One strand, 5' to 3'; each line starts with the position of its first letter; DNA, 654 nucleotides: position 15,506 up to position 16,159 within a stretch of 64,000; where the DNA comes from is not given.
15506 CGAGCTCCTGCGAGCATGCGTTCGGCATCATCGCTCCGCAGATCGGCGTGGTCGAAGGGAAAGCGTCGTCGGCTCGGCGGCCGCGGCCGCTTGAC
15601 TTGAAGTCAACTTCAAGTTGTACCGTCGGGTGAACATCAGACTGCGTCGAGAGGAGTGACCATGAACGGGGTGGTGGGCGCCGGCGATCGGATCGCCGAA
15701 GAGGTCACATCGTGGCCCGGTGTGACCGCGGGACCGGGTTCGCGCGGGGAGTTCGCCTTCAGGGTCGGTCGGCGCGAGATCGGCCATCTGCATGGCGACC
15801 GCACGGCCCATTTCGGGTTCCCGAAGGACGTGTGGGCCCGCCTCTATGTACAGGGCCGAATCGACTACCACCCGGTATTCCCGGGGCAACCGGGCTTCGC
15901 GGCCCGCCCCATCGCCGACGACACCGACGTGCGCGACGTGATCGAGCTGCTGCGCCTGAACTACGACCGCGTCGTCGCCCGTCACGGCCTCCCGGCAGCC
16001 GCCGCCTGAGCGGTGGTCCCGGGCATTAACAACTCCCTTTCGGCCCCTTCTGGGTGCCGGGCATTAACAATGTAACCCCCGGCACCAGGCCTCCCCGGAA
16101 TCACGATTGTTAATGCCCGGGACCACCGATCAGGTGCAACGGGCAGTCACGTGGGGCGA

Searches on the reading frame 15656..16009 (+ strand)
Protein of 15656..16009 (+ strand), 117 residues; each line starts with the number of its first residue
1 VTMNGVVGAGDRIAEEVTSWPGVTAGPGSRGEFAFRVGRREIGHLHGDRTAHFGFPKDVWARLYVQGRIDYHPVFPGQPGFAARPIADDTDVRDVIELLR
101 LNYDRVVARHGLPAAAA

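Call 41: find_homologous_proteins(query=window:15656-16009:+)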
Query window:15656-16009:+ (117 aa): 8000 proteins with E <= 0.001 among 8000 candidates; the best 120 are listed.
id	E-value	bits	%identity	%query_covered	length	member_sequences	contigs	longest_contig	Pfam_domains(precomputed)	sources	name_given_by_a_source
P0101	1.0e-63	231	90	98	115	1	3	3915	PF17648.8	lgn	-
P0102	1.0e-63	231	91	97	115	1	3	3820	PF17648.8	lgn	-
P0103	1.8e-63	230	90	98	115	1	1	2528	PF17648.8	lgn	-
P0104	5.1e-61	222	88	97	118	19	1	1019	PF17648.8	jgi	jgi:hypothetical protein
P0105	1.4e-59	218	-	-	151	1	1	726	PF17648.8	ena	-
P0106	3.3e-59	216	84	97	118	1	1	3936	PF17648.8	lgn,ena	-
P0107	2.7e-58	213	84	96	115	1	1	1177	PF17648.8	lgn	-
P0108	2.9e-56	207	79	98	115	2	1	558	PF17648.8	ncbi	-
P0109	9.3e-55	202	78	98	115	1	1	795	PF17648.8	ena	-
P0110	1.5e-54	201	80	93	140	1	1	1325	PF17648.8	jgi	jgi:Family of unknown function (DUF5519)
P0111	1.9e-54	201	76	100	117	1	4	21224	PF17648.8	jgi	jgi:Family of unknown function (DUF5519)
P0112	1.9e-54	201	82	93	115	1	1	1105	PF17648.8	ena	-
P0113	2.4e-54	201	78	98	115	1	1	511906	PF17648.8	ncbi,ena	-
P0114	2.4e-54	201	77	98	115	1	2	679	PF17648.8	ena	-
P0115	3.1e-54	200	81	92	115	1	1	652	PF17648.8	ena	-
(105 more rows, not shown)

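Call 42: find_encoding_contigs(protein=P0101, flank=4000, max_places=4)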
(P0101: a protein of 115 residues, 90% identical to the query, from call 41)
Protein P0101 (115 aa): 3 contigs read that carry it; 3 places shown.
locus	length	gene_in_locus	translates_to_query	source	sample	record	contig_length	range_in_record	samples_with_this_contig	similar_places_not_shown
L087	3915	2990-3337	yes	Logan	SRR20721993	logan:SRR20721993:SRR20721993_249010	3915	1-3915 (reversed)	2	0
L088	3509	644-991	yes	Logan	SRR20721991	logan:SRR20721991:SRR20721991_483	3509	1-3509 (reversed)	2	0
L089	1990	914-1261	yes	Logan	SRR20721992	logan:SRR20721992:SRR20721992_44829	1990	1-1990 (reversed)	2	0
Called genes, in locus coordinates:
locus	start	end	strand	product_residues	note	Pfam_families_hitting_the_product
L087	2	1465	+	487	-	?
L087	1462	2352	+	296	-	PF02625:XdhC_CoxI, PF13478:XdhC_C, PF04945:YHS, PF24273:TRASH_HVO_1752_C (weak)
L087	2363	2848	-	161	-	PF07883:Cupin_2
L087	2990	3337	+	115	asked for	PF17648:Luciferase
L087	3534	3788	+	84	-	PF02597:ThiS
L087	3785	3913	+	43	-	?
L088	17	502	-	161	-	PF07883:Cupin_2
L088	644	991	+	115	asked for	PF17648:Luciferase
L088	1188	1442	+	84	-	PF02597:ThiS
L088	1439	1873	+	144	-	PF02391:MoaE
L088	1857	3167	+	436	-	PF12390:Se-cys_synth_N, PF03841:SelA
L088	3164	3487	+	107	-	-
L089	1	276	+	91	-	?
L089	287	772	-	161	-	PF07883:Cupin_2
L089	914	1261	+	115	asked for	PF17648:Luciferase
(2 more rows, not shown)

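Call 43: find_encoding_contigs(protein=P0102, flank=4000, max_places=4)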
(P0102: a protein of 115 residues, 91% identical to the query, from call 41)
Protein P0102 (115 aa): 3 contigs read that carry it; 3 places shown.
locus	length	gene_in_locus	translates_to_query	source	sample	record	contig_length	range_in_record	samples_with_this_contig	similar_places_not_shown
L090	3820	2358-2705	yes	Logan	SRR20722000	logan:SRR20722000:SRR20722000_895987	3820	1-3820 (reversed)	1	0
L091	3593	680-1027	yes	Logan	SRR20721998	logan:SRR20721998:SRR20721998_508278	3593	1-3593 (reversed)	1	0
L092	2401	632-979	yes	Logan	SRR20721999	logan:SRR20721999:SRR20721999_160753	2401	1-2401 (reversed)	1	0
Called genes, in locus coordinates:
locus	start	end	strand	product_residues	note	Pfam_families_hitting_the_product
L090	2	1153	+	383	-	?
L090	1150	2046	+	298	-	PF02625:XdhC_CoxI, PF13478:XdhC_C, PF04945:YHS, PF24273:TRASH_HVO_1752_C (weak)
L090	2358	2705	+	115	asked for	PF17648:Luciferase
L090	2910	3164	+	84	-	PF02597:ThiS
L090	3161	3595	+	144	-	PF02391:MoaE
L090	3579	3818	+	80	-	?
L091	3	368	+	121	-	?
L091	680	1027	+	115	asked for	PF17648:Luciferase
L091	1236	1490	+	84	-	PF02597:ThiS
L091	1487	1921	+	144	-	PF02391:MoaE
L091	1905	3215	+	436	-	PF12390:Se-cys_synth_N, PF03841:SelA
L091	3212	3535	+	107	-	PF13424:TPR_12 (faint), PF07719:TPR_2 (faint), PF13174:TPR_6 (faint), PF13432:TPR_16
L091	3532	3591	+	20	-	?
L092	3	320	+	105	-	?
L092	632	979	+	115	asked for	PF17648:Luciferase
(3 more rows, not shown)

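Call 67: search_protein_families(library=pfam, proteins=[window:15656-16009:+], max_evalue=0.001)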
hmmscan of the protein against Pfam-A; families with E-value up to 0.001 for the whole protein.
window:15656-16009:+ (117 aa): 1 family
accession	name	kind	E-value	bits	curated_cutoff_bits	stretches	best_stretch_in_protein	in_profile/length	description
PF17648.7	Luciferase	-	1e-13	51.7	23.7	1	39-101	1-62/63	Luciferase domain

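Call 76: find_encoding_contigs(protein=P0113, flank=10000, max_places=1)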
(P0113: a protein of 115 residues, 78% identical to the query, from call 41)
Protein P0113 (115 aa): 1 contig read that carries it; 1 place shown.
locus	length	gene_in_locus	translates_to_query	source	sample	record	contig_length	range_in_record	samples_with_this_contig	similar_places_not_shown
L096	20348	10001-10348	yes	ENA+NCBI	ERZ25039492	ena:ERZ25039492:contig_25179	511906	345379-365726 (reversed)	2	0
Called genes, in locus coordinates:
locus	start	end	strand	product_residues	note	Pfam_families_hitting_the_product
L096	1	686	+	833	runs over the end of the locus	PF03239:FTR1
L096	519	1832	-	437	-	PF00202:Aminotran_3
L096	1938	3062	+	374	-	PF00990:GGDEF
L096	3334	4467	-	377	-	PF07992:Pyr_redox_2, PF00070:Pyr_redox, PF02852:Pyr_redox_dim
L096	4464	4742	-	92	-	PF03486:HI0933_like (weak), PF07992:Pyr_redox_2, PF00890:FAD_binding_2, PF01134:GIDA (weak), PF12831:FAD_oxidored, PF13450:NAD_binding_8 (weak)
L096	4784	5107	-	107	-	PF00848:Ring_hydroxyl_A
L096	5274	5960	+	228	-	-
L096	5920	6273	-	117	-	-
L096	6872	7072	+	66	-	PF06224:AlkZ-like (weak)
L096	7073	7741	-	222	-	-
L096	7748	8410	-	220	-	PF00440:TetR_N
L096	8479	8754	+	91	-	-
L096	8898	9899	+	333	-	PF03601:Cons_hypoth698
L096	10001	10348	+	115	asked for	PF17648:Luciferase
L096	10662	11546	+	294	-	PF12773:DZR (faint), PF13248:Zn_ribbon_3 (faint), PF13240:Zn_Ribbon_1 (weak)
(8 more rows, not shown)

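Call 77: find_encoding_contigs(protein=P0111, flank=10000, max_places=1)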
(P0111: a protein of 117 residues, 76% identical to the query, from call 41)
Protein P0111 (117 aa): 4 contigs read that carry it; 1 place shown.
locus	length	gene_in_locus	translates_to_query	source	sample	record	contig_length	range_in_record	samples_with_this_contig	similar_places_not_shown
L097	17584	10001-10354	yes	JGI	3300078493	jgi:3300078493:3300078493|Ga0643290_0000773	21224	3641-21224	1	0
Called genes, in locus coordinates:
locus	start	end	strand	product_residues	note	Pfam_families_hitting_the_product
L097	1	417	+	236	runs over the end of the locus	PF00005:ABC_tran, PF02463:SMC_N (weak), PF13304:AAA_21 (weak)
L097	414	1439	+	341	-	PF00248:Aldo_ket_red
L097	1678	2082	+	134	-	-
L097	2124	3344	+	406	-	PF00999:Na_H_Exchanger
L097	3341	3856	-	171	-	-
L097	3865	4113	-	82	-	PF13490:zf-HC2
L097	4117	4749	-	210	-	PF07638:Sigma70_ECF (weak), PF04542:Sigma70_r2, PF08281:Sigma70_r4_2, PF04545:Sigma70_r4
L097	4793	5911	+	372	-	PF08240:ADH_N, PF16912:Glu_dehyd_C, PF00107:ADH_zinc_N (weak)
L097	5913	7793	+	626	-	PF19291:TREH_N, PF00723:Glyco_hydro_15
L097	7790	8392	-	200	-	PF04199:Cyclase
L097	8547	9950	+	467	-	PF00890:FAD_binding_2 (faint), PF07992:Pyr_redox_2, PF13738:Pyr_redox_3 (faint), PF00070:Pyr_redox, PF02852:Pyr_redox_dim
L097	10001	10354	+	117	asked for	PF17648:Luciferase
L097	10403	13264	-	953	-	PF13191:AAA_16, PF00196:GerE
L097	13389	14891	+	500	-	PF07690:MFS_1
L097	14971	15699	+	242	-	PF12680:SnoaL_2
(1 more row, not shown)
